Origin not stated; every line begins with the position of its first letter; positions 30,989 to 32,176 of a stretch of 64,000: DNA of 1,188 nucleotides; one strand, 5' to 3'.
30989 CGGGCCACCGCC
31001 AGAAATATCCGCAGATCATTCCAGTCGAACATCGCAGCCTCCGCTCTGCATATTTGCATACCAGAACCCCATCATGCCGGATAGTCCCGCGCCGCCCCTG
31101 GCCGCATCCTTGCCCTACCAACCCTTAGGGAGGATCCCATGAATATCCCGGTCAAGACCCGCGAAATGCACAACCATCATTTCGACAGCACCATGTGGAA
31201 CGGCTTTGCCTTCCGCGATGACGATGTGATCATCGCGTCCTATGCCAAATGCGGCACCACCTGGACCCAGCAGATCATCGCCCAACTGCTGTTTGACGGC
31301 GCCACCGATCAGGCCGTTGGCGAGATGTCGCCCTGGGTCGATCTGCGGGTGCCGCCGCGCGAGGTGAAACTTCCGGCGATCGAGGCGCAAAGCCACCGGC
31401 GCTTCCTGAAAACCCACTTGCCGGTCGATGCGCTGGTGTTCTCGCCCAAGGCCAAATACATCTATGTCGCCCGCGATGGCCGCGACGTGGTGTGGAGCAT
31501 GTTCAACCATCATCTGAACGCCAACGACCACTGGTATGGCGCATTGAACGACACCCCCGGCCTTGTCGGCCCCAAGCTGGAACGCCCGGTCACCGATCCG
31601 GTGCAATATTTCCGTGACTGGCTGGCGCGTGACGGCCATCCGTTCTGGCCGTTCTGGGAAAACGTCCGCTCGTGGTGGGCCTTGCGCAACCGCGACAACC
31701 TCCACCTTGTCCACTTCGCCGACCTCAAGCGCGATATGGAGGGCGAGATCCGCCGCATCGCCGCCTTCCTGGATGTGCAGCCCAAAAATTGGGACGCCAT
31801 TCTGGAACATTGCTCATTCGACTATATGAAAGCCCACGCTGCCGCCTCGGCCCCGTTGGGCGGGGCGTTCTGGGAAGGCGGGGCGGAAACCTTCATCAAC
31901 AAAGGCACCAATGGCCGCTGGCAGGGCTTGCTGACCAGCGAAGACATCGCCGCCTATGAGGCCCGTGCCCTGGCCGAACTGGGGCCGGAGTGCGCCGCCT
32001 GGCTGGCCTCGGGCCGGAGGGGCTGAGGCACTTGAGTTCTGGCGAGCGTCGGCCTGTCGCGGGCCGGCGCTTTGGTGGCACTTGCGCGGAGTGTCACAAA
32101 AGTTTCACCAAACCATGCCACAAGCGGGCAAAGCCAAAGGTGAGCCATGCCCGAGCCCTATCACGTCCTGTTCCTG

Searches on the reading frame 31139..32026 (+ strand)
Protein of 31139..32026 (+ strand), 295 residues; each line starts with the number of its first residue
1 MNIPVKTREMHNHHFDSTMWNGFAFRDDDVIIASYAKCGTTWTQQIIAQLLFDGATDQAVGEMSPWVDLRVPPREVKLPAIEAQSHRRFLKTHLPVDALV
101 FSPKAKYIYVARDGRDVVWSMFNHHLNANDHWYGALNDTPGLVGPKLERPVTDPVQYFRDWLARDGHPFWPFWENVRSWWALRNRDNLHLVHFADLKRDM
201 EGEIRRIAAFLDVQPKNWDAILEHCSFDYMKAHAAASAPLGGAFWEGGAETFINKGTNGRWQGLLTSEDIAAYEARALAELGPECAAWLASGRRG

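Call 20: find_encoding_contigs(protein=window:31139-32026:+, flank=10000, max_places=4)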
Protein window:31139-32026:+ (295 aa): 2 contigs read that carry it; 2 places shown.
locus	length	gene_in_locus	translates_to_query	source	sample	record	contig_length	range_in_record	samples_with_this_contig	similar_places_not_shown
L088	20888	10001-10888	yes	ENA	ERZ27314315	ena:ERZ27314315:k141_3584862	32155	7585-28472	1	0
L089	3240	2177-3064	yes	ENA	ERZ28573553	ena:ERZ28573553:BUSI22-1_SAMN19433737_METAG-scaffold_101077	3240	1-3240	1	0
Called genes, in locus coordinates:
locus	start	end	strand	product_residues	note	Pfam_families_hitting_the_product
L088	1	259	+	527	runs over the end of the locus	PF01558:POR, PF20169:DUF6537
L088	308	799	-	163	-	PF01613:Flavin_Reduct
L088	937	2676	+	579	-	PF05496:RuvB_N (faint), PF13177:DNA_pol3_delta2, PF13604:AAA_30 (faint), PF00004:AAA, PF13401:AAA_22 (weak), PF22608:DNAX_ATPase_lid, PF12169:DNA_pol3_gamma3, PF12362:DUF3646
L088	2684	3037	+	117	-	PF02575:YbaB_DNA_bd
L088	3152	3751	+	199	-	PF21176:RecR_HhH, PF02132:RecR_ZnF (faint), PF13662:Toprim_4, PF01751:Toprim (weak), PF21175:RecR_C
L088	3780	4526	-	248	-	PF06242:TrcR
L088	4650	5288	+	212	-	PF00445:Ribonuclease_T2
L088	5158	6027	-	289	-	PF02798:GST_N, PF13409:GST_N_2, PF13417:GST_N_3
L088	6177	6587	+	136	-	PF01741:MscL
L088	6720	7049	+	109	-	-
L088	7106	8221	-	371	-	PF05222:AlaDh_PNT_N, PF01262:AlaDh_PNT_C, PF02826:2-Hacid_dh_C (weak), PF00070:Pyr_redox (weak)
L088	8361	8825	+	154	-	PF01047:MarR (weak), PF12802:MarR_2 (weak), PF13404:HTH_AsnC-type, PF13412:HTH_24, PF09339:HTH_IclR (faint), PF01037:AsnC_trans_reg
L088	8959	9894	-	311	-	PF00126:HTH_1, PF03466:LysR_substrate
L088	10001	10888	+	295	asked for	PF00685:Sulfotransfer_1, PF13469:Sulfotransfer_3 (weak)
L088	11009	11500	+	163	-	PF01451:LMWPc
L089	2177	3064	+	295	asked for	PF00685:Sulfotransfer_1, PF13469:Sulfotransfer_3 (weak)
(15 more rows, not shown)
